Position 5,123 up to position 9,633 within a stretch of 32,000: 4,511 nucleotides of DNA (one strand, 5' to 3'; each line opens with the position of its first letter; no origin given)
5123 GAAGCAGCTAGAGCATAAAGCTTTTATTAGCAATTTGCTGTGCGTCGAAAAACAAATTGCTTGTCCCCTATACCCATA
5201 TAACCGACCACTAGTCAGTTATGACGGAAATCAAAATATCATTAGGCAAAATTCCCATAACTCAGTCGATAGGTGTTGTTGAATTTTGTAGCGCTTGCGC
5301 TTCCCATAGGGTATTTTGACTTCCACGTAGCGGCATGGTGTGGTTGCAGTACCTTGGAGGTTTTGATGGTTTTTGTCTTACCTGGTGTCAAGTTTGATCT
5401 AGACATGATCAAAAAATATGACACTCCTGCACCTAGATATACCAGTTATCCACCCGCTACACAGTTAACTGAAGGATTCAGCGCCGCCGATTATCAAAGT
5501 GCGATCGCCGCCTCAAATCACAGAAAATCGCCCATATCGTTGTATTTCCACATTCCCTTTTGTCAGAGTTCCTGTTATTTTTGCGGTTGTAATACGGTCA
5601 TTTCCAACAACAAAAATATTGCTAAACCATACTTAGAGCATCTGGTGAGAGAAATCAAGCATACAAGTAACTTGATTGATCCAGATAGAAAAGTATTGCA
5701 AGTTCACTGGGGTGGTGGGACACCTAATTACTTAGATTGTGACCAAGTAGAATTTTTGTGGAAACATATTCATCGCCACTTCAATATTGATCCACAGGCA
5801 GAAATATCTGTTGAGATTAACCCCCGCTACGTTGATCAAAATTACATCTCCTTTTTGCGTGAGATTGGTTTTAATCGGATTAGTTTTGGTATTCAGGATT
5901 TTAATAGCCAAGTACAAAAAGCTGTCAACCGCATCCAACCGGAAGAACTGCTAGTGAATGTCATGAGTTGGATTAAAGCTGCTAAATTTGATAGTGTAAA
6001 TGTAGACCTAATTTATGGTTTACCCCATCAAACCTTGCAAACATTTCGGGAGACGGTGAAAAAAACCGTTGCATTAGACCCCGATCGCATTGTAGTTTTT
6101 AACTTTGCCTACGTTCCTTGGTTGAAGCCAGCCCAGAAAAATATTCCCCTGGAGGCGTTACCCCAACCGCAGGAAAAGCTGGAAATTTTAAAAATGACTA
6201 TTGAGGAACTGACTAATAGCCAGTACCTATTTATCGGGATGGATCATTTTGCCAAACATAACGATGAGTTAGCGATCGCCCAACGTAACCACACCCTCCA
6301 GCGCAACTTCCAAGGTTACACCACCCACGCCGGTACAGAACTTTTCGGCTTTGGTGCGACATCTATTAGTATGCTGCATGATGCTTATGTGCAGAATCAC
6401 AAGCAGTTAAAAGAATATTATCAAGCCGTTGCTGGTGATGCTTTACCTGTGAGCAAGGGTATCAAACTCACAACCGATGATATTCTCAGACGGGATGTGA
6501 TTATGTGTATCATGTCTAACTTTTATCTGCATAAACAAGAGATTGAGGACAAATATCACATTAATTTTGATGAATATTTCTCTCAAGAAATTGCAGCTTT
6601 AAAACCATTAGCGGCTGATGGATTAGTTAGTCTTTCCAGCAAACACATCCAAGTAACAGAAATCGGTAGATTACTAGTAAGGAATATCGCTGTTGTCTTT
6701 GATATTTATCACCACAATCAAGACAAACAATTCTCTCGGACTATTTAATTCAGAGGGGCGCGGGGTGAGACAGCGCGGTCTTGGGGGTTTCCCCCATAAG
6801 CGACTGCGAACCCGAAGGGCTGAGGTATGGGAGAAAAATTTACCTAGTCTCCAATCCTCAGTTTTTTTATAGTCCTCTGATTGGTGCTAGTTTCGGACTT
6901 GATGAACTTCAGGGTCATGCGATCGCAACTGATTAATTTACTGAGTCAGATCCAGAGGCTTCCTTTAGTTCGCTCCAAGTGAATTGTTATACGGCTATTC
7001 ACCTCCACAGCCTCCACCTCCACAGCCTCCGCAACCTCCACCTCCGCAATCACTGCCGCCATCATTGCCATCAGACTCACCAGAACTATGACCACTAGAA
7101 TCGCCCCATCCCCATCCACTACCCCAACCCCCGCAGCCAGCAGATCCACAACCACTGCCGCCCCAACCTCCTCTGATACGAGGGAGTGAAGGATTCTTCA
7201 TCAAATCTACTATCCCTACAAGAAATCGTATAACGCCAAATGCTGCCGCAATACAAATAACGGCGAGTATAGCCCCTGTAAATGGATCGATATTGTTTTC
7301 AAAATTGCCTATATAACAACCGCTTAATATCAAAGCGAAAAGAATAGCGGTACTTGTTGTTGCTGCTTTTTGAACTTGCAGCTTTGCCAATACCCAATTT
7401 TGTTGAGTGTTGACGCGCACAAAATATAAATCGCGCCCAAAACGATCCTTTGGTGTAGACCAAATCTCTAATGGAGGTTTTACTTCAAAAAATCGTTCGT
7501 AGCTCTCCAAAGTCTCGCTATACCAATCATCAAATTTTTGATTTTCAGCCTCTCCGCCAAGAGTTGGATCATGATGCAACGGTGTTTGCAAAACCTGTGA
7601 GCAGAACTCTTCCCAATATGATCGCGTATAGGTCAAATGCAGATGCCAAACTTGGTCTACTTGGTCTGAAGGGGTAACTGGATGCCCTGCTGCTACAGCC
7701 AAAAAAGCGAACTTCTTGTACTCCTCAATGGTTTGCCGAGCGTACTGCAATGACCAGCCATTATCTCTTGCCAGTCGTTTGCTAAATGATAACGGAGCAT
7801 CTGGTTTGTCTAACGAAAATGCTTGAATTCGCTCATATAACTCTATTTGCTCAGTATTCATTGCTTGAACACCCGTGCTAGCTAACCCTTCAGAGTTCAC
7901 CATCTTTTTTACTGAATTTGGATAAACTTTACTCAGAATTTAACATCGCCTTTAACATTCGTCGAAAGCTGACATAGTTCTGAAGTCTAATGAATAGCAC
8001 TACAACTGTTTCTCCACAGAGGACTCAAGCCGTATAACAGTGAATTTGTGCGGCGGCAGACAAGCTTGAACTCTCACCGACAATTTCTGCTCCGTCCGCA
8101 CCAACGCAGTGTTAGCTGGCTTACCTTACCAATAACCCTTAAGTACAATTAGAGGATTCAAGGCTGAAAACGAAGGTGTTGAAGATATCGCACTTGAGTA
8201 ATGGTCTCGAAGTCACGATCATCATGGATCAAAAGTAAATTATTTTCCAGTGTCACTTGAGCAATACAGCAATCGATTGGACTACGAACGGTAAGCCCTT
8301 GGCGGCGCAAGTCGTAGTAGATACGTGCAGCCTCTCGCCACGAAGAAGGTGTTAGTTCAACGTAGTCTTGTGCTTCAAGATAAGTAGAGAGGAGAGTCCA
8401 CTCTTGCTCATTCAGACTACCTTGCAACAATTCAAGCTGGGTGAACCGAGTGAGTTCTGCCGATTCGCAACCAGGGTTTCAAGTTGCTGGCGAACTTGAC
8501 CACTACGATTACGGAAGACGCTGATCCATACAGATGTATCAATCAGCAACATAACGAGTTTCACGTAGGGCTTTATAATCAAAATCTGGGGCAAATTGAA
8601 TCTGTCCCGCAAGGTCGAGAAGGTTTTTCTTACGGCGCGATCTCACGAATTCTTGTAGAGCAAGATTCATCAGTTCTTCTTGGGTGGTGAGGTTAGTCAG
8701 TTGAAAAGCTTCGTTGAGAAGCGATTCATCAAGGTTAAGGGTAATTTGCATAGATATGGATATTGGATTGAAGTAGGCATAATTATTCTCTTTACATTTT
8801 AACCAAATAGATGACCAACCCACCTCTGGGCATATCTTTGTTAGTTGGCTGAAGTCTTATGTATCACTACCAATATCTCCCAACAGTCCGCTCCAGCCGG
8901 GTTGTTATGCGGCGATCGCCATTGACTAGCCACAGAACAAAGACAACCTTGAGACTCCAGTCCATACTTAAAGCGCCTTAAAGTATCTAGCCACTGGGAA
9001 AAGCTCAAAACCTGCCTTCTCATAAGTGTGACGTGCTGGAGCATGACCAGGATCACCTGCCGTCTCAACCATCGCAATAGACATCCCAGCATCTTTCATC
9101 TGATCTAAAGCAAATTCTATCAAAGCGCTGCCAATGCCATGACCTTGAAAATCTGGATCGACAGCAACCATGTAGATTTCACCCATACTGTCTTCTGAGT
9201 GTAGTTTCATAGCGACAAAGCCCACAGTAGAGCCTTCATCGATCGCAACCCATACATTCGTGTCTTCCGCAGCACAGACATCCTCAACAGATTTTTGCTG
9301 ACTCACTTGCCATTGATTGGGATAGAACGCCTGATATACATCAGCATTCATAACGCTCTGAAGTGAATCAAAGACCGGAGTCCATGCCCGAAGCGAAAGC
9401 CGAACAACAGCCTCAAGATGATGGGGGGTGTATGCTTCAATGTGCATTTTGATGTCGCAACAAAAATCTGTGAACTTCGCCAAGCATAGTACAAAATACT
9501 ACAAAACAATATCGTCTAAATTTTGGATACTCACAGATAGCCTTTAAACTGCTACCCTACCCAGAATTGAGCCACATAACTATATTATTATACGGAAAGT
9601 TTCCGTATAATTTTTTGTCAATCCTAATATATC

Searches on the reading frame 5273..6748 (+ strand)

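Call 21: search_protein_families(library=pfam, proteins=[window:5273-6748:+], max_evalue=0.001)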
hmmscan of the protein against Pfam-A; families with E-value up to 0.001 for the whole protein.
window:5273-6748:+ (491 aa): 2 families
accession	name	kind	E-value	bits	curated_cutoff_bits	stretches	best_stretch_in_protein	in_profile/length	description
PF04055.27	Radical_SAM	-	1.5e-22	81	29.5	1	92-263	2-164/166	Radical SAM superfamily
PF06969.22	HemN_C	-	9.9e-09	35.6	24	1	399-468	1-67/67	HemN C-terminal domain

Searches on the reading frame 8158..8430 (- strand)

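Call 21: search_protein_families(library=pfam, proteins=[window:8158-8430:-], max_evalue=0.001)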
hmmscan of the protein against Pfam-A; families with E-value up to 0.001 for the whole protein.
window:8158-8430:- (90 aa): 1 family
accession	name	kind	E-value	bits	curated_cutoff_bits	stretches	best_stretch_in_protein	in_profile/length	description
PF01850.27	PIN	-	1.3e-05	26.3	23.6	1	18-77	64-117/120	PIN domain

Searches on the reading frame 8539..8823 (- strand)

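Call 21: search_protein_families(library=pfam, proteins=[window:8539-8823:-], max_evalue=0.001)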
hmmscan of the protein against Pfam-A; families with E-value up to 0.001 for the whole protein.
window:8539-8823:- (94 aa): 1 family
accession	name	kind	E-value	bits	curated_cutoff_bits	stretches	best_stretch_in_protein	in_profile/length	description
PF09957.15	VapB_antitoxin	-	1.9e-17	63.3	23.4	1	25-71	1-47/47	Bacterial antitoxin of type II TA system, VapB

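Call 74: search_protein_families(library=padloc, proteins=[window:8539-8823:-], max_evalue=0.00001)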
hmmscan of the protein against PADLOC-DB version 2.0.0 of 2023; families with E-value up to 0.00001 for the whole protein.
window:8539-8823:- (94 aa): 0 families

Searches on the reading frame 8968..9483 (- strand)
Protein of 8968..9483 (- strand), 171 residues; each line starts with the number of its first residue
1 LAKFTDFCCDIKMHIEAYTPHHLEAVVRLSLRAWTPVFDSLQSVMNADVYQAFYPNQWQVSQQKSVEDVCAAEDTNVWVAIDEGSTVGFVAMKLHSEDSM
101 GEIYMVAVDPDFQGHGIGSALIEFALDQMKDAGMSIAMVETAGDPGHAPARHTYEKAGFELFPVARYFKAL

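Call 21: search_protein_families(library=pfam, proteins=[window:8968-9483:-], max_evalue=0.001)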
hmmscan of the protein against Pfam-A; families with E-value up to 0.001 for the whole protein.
window:8968-9483:- (171 aa): 7 families
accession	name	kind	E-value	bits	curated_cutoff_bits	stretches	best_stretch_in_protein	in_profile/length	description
PF00583.31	Acetyltransf_1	-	1.1e-18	68.1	20.7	1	48-159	6-116/116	Acetyltransferase (GNAT) family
PF13508.13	Acetyltransf_7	-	2.8e-17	63.3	27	1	74-160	2-83/84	Acetyltransferase (GNAT) domain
PF13673.13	Acetyltransf_10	-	5.8e-13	49.4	23.6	1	61-160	17-108/128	Acetyltransferase (GNAT) domain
PF13527.13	Acetyltransf_9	-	8.7e-07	29.4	25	1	61-160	29-125/127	Acetyltransferase (GNAT) domain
PF14542.12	Acetyltransf_CG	-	8.9e-07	29.4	30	1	81-137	6-61/80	GCN5-related N-acetyl-transferase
PF08445.16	FR47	-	1.1e-06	28.9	22.1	1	89-162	12-80/86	FR47-like protein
PF13302.13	Acetyltransf_3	-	3.6e-06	28.2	25.4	1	28-160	1-138/138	Acetyltransferase (GNAT) domain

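Call 74: search_protein_families(library=padloc, proteins=[window:8968-9483:-], max_evalue=0.00001)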
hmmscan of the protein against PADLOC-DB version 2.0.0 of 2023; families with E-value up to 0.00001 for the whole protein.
window:8968-9483:- (171 aa): 0 families
